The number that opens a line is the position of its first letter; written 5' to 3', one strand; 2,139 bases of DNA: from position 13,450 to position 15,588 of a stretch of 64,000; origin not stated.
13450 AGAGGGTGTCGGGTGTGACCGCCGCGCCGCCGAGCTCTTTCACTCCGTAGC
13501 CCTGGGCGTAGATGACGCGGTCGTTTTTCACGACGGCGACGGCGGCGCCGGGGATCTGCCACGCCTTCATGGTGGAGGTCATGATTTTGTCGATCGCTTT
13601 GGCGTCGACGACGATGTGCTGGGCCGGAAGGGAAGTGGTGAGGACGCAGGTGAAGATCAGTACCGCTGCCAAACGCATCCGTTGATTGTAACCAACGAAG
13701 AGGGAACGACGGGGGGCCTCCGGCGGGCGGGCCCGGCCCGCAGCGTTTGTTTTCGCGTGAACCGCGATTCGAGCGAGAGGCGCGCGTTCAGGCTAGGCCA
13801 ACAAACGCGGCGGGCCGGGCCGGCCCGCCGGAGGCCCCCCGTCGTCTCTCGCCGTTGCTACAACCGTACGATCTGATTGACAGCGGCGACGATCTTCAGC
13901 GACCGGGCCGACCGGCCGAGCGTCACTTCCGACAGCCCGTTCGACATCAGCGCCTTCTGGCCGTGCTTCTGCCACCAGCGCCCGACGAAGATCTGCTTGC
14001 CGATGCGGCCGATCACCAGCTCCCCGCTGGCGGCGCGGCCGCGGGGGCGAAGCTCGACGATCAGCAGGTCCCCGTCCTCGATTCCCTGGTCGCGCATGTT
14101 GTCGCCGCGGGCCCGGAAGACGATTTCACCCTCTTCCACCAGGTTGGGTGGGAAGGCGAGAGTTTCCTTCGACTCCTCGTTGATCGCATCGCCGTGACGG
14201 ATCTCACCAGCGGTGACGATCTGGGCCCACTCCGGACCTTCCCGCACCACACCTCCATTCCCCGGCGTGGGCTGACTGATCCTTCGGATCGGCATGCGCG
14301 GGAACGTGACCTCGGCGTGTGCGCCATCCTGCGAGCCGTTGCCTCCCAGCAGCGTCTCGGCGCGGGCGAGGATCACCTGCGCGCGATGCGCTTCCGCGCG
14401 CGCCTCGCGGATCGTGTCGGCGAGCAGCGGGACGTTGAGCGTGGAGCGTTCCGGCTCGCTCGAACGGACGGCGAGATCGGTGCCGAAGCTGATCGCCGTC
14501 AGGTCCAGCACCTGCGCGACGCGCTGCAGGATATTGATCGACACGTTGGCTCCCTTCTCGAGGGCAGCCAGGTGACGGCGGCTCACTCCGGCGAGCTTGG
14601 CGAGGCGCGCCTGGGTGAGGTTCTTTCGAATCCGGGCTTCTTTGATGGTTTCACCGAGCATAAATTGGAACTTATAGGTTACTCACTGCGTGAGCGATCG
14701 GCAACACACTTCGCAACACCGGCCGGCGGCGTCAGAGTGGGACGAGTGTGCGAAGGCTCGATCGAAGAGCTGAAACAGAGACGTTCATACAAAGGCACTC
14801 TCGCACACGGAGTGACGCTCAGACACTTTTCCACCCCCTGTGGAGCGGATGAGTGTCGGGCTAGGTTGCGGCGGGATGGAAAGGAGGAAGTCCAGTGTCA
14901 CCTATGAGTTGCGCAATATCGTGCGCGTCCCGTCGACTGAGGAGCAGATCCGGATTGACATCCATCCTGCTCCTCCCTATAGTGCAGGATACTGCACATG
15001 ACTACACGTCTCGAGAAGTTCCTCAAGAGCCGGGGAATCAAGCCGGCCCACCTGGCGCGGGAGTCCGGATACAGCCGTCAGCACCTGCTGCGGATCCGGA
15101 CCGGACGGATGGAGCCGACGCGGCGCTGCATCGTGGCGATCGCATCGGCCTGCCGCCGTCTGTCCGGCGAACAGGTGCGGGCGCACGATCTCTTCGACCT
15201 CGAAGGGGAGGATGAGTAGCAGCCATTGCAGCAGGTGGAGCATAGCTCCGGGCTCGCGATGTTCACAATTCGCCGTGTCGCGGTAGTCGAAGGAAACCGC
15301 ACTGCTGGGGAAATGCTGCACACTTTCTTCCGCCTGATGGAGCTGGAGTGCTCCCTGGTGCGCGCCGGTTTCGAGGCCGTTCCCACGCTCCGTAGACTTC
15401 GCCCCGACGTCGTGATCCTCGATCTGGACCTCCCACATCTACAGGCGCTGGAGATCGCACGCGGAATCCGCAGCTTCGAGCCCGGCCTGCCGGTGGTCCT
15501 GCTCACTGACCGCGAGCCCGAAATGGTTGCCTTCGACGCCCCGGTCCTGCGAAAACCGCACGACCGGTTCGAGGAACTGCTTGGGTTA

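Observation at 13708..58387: Dispersed roughly 140-bp long-stem palindromic element: six full copies plus one short relic in 64 kb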

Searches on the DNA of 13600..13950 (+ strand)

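Call 14: search_dna_similar(query=window:13700-13850:+, collection=plasmids, mode=distant, max_rows=40)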
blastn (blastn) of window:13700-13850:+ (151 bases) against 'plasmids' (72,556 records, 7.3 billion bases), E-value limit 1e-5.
No match.

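Call 56: search_rna_families(source=window, start=13600, end=13950, threshold=evalue, max_evalue=1)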
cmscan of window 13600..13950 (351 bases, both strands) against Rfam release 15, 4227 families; matches with E-value up to 1: 2.
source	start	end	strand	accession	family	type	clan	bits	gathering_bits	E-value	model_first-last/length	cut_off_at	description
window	13698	13848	+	RF02369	h2cR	Gene; sRNA;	-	20.1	70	0.13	1-137/137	no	h2cR sRNA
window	13607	13658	+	RF01119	sR32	Gene; snRNA; snoRNA; CD-box;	-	13.7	40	0.23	1-57/57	no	Small nucleolar RNA sR32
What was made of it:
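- Tried and rejected: The Rfam hit to h2cR (20 bits, E = 0.13) was rejected as a generic long-hairpin match (call 56).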

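Call 57: build_rna_model(alignment_id=A1)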
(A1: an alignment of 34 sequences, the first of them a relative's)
Model R1 built from alignment A1 (34 sequences, 157 columns); structure: RNAalifold consensus.
model positions 151; base pairs 40; branch points 1; effective number of sequences 1.22; information 0.589 bits per position. Calibrated on 0.2 Mb of random sequence (short: E-values are rough).
structure used (alignment columns):
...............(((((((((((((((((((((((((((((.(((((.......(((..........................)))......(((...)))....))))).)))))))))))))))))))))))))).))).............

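Call 59: search_with_rna_model(model_id=R1, source=window, filters=off, max_evalue=1)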
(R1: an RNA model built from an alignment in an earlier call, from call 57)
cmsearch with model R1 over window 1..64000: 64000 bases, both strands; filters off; matches with E-value up to 1: 66.
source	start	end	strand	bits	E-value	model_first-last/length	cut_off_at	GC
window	17973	18123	+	168.7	2.1e-41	1-151/151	no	0.72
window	13700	13850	+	159.1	6.2e-39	1-151/151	no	0.75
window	58236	58385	+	155.7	4.6e-38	1-151/151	no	0.71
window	55770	55921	-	153.9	1.3e-37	1-151/151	no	0.75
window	25690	25840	+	152.8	2.5e-37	1-151/151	no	0.75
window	37046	37195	+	136.1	4.5e-33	1-151/151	no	0.73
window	17974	18124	-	112.3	5.5e-27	1-151/151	no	0.72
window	58237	58386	-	103.3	1.1e-24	1-151/151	no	0.71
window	25691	25841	-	102.8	1.5e-24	1-151/151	no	0.75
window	13701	13851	-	98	2.5e-23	1-151/151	no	0.75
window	55769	55919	+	94.6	1.8e-22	1-151/151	no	0.75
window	37047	37197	-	89.6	3.4e-21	1-151/151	no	0.73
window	48898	49039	+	45.2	7e-10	1-151/151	no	0.7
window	48907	49032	-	41.1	8.1e-09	1-151/151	no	0.71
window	34699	34803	-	37.3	7.4e-08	1-151/151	no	0.7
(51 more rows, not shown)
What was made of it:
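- Checked: A covariance model built from 34 family members, run with filters off, finds exactly six full copies: 13700-13850 (+), 17973-18123 (+), 25690-25840 (+), 37046-37195 (+), 55770-55921 (-) and 58236-58385 (+) (call 59).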

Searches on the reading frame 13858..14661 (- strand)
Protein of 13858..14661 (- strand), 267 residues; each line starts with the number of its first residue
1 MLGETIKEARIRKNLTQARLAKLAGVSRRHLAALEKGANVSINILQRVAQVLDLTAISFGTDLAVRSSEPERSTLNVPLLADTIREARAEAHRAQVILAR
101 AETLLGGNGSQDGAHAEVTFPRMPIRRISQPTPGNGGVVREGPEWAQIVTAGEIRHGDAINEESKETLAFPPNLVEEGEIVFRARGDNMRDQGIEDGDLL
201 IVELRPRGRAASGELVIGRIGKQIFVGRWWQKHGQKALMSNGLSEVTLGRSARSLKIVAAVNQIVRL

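Call 25: search_protein_families(library=pfam, proteins=[window:13858-14661:-])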
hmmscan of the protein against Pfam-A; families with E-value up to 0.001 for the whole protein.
window:13858-14661:- (267 aa): 5 families
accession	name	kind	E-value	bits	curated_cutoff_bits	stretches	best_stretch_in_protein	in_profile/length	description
PF01381.28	HTH_3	-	3.9e-12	46.5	23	1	6-55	1-51/55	Helix-turn-helix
PF00717.28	Peptidase_S24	-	3.1e-08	33.8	23.3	1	149-241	6-94/116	Peptidase S24-like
PF13560.12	HTH_31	-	3e-07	31.1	27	1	2-55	2-57/64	Helix-turn-helix domain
PF12844.13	HTH_19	-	2.5e-06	27.8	30.2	1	3-53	1-52/64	Helix-turn-helix domain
PF13443.12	HTH_26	-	6.4e-05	23.6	22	1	6-55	2-53/63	Cro/C1-type HTH DNA-binding domain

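Call 26: find_encoding_contigs(protein=window:13858-14661:-, flank=3000, max_places=10)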
Protein window:13858-14661:- (267 aa): 1 contig read that carries it; 1 place shown.
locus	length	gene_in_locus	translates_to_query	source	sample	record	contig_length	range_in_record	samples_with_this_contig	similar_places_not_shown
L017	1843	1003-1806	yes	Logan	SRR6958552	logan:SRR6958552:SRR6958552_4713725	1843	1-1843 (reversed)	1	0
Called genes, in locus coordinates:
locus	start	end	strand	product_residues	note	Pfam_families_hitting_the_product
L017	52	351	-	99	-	PF00072:Response_reg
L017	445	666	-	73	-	PF13443:HTH_26 (weak)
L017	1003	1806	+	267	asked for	PF01381:HTH_3, PF12844:HTH_19 (weak), PF13560:HTH_31 (weak), PF00717:Peptidase_S24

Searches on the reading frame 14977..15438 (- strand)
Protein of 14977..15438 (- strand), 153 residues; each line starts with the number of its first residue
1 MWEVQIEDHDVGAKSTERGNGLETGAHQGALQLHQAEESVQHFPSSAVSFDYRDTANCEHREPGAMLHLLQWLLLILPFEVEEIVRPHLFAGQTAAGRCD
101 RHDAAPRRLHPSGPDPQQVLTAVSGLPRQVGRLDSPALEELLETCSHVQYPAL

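Call 72: search_protein_families(library=pfam, proteins=[window:14977-15438:-])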
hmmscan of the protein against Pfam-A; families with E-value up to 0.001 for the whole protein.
window:14977-15438:- (153 aa): 0 families
